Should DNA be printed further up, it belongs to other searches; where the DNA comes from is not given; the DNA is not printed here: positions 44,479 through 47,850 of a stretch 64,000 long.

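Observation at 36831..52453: Seven-gene surface/transport operon of unknown function: giant SBP, two permease pairs, NHL-Yip1 fusion and an 1857-aa stalked secreted protein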

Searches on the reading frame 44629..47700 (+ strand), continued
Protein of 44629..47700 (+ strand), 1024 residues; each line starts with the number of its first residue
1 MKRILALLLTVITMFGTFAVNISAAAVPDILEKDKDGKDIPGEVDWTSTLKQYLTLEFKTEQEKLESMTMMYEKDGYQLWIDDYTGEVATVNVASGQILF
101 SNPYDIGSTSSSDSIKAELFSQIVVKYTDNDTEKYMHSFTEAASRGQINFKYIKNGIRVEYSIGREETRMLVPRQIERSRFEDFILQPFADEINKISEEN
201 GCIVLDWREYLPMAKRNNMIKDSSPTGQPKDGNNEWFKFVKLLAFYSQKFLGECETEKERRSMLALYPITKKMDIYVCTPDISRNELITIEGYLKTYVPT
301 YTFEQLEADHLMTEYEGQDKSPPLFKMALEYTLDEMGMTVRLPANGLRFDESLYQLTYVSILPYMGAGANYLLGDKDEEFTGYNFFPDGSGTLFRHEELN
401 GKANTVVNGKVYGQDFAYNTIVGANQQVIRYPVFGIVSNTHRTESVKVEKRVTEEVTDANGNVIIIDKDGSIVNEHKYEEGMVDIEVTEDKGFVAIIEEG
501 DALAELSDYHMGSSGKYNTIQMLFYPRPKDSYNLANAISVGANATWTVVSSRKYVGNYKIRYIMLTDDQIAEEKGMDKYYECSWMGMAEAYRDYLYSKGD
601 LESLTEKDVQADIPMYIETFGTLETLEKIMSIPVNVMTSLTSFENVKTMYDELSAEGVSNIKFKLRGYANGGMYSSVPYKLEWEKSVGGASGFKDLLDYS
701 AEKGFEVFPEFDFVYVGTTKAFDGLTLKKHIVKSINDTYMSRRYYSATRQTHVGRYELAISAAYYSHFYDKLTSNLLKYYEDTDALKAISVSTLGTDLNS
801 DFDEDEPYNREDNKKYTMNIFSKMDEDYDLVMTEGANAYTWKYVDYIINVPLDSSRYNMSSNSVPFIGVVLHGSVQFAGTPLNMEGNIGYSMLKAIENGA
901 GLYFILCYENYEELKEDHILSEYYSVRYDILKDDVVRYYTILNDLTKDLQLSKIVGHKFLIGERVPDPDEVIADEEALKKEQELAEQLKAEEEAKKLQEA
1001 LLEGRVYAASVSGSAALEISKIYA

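Call 89: search_protein_families(library=pfam, proteins=[L086:8301-9176:+, L087:7422-8519:+, L086:1487-2971:+, L087:336-2060:+, L088:7121-9982:+, L088:21440-23758:+], max_evalue=0.01)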
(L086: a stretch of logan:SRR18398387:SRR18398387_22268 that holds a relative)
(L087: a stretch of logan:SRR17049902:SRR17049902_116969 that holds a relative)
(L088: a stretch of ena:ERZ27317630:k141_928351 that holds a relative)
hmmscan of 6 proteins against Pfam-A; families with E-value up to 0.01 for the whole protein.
L086:8301-9176:+ (292 aa): 1 family
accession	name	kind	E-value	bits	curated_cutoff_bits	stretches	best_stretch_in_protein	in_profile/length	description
PF01547.30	SBP_bac_1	-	1.9e-06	28.6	26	1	144-288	87-219/307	Bacterial extracellular solute-binding protein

L087:7422-8519:+ (365 aa): 2 families
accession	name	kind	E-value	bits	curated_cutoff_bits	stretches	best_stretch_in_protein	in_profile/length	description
PF02493.26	MORN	-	1.1e-42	141.8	22.5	8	65-85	1-21/23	MORN repeat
PF00542.24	Ribosomal_L12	-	1.3e-09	38.7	25.9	1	297-348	2-52/67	Ribosomal protein L7/L12 C-terminal domain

L086:1487-2971:+ (494 aa): 2 families
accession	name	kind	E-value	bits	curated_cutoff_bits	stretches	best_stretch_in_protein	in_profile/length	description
PF01436.27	NHL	-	2.4e-08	34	20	0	71-92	3-25/28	NHL repeat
PF07719.23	TPR_2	-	0.0055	17.2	27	0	418-440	3-25/34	Tetratricopeptide repeat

L087:336-2060:+ (574 aa): 8 families
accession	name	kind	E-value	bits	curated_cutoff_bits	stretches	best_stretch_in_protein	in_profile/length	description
PF13432.12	TPR_16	-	1.2e-05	26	32.7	1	416-471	1-56/65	Tetratricopeptide repeat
PF01436.27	NHL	-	0.00015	22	20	0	335-358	5-28/28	NHL repeat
PF00515.34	TPR_1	-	0.00057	20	27.8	0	448-470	3-25/34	Tetratricopeptide repeat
PF13374.12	TPR_10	-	0.0011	19.4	27.5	0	419-440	9-30/42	Tetratricopeptide repeat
PF14559.12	TPR_19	-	0.0025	18.5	25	0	422-468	1-47/68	Tetratricopeptide repeat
PF13424.12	TPR_12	-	0.0025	18.4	30.1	0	415-473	6-72/77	Tetratricopeptide repeat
PF07219.19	HemY_N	-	0.0066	17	31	0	495-565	18-88/107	HemY protein N-terminus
PF13428.12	TPR_14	-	0.0079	17.2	23.5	0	448-481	3-36/44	Tetratricopeptide repeat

L088:7121-9982:+ (953 aa): 4 families
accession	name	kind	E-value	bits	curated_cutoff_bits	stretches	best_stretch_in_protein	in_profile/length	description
PF04893.22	Yip1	-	8.5e-15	55.5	28.6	1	759-928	2-172/173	Yip1 domain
PF01436.27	NHL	-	1.1e-05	25.6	20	0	296-317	5-26/28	NHL repeat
PF00515.34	TPR_1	-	0.0056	16.9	27.8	0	667-686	3-22/34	Tetratricopeptide repeat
PF07719.23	TPR_2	-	0.0058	17.1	27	0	667-686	3-22/34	Tetratricopeptide repeat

L088:21440-23758:+ (773 aa): 0 families

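Call 96: search_solved_structures(query=A3, max_evalue=10, show_alignments=3)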
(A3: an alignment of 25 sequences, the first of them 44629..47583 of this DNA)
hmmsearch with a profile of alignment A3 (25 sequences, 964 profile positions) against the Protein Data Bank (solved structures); distinct sequences matched with E-value up to 10: 7.
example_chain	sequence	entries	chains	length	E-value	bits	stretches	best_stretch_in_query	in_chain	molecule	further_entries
5wzn_A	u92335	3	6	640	0.0078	17.5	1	545-622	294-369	Alpha-N-acetylgalactosaminidase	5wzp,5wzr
5wzq_A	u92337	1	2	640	0.011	17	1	545-623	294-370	Alpha-N-acetylgalactosaminidase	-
7eof_B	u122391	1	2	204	0.066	14.5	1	835-898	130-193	Coiled-coil domain-containing protein 25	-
8woh_B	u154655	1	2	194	0.092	14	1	835-898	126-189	Coiled-coil domain-containing protein 25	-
7eoe_A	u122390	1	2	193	0.19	12.9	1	835-896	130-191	Coiled-coil domain-containing protein 25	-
6i9q_A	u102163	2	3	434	1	10.5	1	590-630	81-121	4F2 cell-surface antigen heavy chain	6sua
2wc7_A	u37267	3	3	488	1.2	10.3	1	588-625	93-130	ALPHA AMYLASE, CATALYTIC REGION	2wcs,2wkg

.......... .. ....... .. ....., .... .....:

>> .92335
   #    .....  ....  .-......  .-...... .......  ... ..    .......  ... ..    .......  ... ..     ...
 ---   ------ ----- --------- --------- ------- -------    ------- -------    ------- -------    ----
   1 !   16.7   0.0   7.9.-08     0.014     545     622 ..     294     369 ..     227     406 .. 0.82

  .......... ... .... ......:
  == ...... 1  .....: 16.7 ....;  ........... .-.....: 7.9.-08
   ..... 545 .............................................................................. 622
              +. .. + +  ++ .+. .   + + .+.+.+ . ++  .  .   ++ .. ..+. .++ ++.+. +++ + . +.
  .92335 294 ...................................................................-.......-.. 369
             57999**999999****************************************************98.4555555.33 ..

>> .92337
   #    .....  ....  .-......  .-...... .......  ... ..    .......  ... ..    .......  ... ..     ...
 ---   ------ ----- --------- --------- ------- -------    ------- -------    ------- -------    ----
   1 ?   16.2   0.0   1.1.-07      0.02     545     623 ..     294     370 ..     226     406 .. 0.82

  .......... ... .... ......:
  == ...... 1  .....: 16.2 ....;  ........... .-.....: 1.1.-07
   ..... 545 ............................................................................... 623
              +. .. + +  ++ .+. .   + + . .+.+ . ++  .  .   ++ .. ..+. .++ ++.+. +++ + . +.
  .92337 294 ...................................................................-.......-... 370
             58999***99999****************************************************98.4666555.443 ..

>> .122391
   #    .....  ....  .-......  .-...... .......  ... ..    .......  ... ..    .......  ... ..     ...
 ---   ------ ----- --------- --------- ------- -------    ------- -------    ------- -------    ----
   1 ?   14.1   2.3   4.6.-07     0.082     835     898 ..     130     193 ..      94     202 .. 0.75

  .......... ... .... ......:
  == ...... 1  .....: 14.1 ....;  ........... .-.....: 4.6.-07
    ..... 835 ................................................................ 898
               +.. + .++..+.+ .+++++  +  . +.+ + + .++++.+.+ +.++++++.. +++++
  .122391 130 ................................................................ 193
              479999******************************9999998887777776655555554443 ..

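Call 98: find_encoding_contigs(protein=P0450, flank=10000, max_places=1)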
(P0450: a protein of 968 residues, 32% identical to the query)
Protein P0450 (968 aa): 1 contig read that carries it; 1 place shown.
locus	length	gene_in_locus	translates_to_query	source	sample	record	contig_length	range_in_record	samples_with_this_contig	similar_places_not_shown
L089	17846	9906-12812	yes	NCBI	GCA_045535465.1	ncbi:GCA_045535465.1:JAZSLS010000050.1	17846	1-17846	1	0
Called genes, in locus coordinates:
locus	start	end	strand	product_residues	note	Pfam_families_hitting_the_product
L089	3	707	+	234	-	?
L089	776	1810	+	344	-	PF02557:VanY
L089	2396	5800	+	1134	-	-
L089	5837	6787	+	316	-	PF00528:BPD_transp_1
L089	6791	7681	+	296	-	PF00528:BPD_transp_1 (weak)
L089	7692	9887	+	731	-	PF01436:NHL (faint), PF04893:Yip1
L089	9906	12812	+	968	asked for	PF18952:DUF5696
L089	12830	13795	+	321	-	PF00528:BPD_transp_1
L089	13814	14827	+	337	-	PF00528:BPD_transp_1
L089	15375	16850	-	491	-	PF09547:SpoIVA_ATPase, PF20438:SpoIVA_middle, PF20439:SpoIVA_C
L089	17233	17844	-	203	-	?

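Call 99: find_encoding_contigs(protein=P0448, flank=10000, max_places=1)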
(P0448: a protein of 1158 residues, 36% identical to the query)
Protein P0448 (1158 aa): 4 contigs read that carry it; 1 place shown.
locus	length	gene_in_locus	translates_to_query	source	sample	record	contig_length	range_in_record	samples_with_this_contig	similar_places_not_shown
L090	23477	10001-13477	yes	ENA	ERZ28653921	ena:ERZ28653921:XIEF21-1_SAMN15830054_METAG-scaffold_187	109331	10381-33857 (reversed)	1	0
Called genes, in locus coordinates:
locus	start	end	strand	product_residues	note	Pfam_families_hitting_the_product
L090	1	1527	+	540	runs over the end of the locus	PF00118:Cpn60_TCP1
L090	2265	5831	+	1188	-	-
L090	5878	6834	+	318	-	PF00528:BPD_transp_1 (faint)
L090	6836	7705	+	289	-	PF00528:BPD_transp_1 (weak)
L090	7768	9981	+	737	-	PF04893:Yip1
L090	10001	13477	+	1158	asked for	PF18952:DUF5696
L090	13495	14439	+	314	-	PF00528:BPD_transp_1 (weak)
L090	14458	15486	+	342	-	PF00528:BPD_transp_1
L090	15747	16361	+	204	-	PF01726:LexA_DNA_bind, PF13730:HTH_36 (weak), PF00717:Peptidase_S24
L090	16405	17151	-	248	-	PF12833:HTH_18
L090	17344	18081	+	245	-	PF00106:adh_short, PF01370:Epimerase (faint), PF08659:KR, PF13561:adh_short_C2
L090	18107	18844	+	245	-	PF00106:adh_short, PF08659:KR, PF13561:adh_short_C2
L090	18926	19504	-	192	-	PF14307:Glyco_tran_WbsX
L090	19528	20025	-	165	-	-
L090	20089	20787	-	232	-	PF04055:Radical_SAM, PF16199:Radical_SAM_C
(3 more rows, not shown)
